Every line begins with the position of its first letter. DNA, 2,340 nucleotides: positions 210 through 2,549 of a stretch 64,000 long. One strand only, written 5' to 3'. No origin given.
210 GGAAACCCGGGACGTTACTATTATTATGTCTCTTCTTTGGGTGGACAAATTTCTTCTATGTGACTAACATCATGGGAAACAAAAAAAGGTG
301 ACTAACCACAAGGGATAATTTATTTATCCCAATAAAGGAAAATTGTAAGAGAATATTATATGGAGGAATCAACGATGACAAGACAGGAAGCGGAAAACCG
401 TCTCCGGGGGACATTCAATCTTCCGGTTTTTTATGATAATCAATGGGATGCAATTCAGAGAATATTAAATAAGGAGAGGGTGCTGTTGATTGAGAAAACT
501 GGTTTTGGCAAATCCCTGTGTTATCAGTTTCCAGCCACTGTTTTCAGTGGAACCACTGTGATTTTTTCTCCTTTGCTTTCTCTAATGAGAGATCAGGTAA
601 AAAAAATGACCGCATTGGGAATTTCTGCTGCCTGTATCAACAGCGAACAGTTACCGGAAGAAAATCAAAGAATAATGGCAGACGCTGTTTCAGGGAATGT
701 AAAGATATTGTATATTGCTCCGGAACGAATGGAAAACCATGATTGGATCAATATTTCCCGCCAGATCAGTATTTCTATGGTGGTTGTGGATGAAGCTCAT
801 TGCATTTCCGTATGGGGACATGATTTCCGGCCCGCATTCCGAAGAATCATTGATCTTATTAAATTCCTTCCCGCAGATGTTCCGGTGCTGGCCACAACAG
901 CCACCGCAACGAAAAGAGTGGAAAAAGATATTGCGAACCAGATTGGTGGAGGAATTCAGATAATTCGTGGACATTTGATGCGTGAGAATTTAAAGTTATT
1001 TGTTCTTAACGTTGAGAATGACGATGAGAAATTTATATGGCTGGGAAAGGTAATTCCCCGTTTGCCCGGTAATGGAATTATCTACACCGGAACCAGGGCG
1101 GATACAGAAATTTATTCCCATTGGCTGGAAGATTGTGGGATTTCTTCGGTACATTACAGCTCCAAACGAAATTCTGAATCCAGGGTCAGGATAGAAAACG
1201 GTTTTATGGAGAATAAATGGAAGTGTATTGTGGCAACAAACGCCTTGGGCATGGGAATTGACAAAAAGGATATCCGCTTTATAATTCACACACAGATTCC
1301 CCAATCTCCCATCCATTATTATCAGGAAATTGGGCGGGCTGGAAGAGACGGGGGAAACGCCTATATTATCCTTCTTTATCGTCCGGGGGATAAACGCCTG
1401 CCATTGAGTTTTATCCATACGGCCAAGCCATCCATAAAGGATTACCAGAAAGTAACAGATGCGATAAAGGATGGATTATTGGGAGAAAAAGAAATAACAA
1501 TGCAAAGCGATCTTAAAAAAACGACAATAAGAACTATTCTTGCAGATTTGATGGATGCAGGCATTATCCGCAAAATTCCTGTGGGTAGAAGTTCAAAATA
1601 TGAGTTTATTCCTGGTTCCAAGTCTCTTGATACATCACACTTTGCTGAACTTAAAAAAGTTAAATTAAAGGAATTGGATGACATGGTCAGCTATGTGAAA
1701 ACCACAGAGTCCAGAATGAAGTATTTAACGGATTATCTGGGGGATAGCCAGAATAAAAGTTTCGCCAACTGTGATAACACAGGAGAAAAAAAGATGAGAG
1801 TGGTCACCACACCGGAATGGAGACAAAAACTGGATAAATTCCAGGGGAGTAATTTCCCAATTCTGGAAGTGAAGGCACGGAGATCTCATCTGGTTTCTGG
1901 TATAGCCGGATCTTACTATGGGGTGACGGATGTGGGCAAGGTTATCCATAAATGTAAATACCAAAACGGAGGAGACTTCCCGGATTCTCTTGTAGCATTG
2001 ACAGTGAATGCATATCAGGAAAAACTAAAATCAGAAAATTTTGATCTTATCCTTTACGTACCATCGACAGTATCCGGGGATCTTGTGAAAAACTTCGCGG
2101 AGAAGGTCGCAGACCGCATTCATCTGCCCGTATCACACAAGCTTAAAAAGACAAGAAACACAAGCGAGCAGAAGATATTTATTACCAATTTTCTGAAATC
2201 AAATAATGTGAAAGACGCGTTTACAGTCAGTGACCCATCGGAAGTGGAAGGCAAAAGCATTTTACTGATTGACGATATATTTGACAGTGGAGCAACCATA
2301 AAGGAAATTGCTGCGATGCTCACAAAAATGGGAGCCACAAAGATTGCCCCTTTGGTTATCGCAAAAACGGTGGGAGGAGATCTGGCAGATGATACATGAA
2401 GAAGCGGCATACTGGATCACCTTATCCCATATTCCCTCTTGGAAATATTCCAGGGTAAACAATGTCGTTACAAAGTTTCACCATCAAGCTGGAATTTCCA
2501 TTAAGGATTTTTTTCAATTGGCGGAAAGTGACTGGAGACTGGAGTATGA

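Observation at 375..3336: Coupled RecQ-PRTase helicase + DprA/SLOG pair: candidate anti-phage or DNA-conflict system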

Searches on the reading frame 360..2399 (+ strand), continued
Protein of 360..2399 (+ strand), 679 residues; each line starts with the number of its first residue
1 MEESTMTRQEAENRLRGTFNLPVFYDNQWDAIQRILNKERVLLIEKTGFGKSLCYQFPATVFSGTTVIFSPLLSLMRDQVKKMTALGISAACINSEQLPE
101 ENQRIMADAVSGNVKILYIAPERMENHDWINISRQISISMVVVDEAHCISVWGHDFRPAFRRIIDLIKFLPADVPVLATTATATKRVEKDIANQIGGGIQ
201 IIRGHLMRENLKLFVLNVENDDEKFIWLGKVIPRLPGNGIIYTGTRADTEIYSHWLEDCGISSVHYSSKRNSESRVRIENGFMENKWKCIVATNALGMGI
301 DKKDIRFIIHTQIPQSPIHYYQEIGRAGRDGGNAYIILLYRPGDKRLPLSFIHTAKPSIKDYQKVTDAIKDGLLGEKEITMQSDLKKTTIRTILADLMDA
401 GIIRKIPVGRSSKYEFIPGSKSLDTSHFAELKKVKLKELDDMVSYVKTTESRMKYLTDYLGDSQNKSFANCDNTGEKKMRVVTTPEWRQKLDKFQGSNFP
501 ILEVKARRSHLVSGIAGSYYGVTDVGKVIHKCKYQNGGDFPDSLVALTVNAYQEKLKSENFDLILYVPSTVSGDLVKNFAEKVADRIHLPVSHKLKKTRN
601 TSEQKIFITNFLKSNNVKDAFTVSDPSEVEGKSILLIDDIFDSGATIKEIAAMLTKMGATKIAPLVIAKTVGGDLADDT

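Call 90: search_protein_families(library=pfam, proteins=[L089:377-1780:-, L089:1798-2307:-, L089:2324-4264:-, L089:4361-5266:+, L089:7307-8752:+, L089:8818-10314:+, L089:10311-11033:+, L089:10960-12543:+, L089:12536-13723:+, L089:13701-14501:-], max_evalue=0.001)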
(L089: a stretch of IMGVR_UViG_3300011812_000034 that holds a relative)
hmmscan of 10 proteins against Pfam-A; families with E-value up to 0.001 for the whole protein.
L089:377-1780:- (467 aa): 1 family
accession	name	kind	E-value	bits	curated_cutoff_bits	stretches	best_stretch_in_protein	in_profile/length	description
PF18860.6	AbiJ_NTD3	-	6.6e-50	169.2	32.5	1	109-269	2-167/167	AbiJ N-terminal domain 3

L089:1798-2307:- (169 aa): 0 families

L089:2324-4264:- (646 aa): 1 family
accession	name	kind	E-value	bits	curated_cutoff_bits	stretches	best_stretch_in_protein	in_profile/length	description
PF03747.19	ADP_ribosyl_GH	-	7.8e-79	265.8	26.2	1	290-600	1-287/287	ADP-ribosylglycohydrolase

L089:4361-5266:+ (301 aa): 1 family
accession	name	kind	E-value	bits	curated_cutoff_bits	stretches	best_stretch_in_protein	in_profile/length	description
PF13280.12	WYL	-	1.6e-12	47.7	21.8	1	121-186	1-67/70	WYL domain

L089:7307-8752:+ (481 aa): 2 families
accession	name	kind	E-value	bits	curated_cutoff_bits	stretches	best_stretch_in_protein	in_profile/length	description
PF02481.21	DNA_processg_A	-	6.5e-35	120.7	29.6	1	103-305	2-206/212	DNA recombination-mediator protein A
PF18306.6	LDcluster4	-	9.6e-09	35.5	26.3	1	149-216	5-73/151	SLOG cluster4 family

L089:8818-10314:+ (498 aa): 3 families
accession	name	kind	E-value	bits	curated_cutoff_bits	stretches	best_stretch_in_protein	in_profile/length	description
PF02384.22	N6_Mtase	-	2.5e-99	332.9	20.4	1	149-458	3-306/311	N-6 DNA Methylase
PF12161.14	HsdM_N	-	3.9e-24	86.2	24.5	1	11-137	1-135/135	HsdM N-terminal domain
PF01170.24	UPF0020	-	4e-05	23.8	22.3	1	183-284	19-131/197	RMKL-like, methyltransferase domain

L089:10311-11033:+ (240 aa): 0 families

L089:10960-12543:+ (527 aa): 4 families
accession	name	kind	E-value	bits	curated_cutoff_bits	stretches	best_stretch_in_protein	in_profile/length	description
PF02384.22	N6_Mtase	-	6.1e-89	298.8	20.4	1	171-475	3-305/311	N-6 DNA Methylase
PF12161.14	HsdM_N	-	1.2e-21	78.2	24.5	1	32-159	1-135/135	HsdM N-terminal domain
PF01170.24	UPF0020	-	4.6e-07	30.2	22.3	1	205-306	19-133/197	RMKL-like, methyltransferase domain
PF07669.17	Eco57I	-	2.3e-05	25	25.3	1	291-383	71-165/171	Eco57I restriction-modification methylase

L089:12536-13723:+ (395 aa): 1 family
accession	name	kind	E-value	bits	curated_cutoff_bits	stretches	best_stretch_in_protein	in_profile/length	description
PF01420.25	Methylase_S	-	9e-13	49.2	22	2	227-365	29-154/168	Type I restriction modification DNA specificity domain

L089:13701-14501:- (266 aa): 0 families

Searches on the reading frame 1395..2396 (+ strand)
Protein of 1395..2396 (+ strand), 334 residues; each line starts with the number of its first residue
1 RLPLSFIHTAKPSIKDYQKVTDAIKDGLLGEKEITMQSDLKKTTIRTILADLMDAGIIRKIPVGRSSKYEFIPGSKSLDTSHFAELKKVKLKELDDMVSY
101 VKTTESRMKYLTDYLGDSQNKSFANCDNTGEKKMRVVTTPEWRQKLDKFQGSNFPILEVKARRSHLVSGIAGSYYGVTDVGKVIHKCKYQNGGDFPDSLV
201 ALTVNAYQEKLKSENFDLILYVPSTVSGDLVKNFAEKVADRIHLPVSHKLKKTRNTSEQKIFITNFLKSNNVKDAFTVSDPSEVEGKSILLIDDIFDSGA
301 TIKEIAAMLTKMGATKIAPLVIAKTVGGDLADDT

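Call 91: search_protein_representatives(protein=window:1395-2396:+)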
Query: 334 residues. Proteins with E-value up to 0.001 (for the whole library): 7281; up to 1e-10: 343; up to 1e-30: 57. The best 150 are listed.
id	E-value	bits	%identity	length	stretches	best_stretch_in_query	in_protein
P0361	7.5e-96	337.5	49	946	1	1-330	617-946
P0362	5.0e-92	324.9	48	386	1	2-329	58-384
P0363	1.1e-90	320.6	49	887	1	2-328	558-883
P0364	4.0e-89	315.4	51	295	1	37-328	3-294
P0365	6.1e-89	314.8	46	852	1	2-332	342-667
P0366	1.5e-88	313.4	47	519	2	145-330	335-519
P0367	1.3e-82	293.9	46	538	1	5-327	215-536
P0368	2.9e-82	292.8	44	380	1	5-329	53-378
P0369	1.5e-80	287.2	45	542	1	2-333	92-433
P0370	1.2e-79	284.2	47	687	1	2-328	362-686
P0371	2.3e-74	266.9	42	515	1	2-329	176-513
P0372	5.9e-72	259.0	43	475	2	162-329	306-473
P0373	2.1e-71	257.2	52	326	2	132-330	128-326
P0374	8.1e-70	252.0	44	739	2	162-329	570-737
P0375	1.2e-69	251.4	43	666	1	1-330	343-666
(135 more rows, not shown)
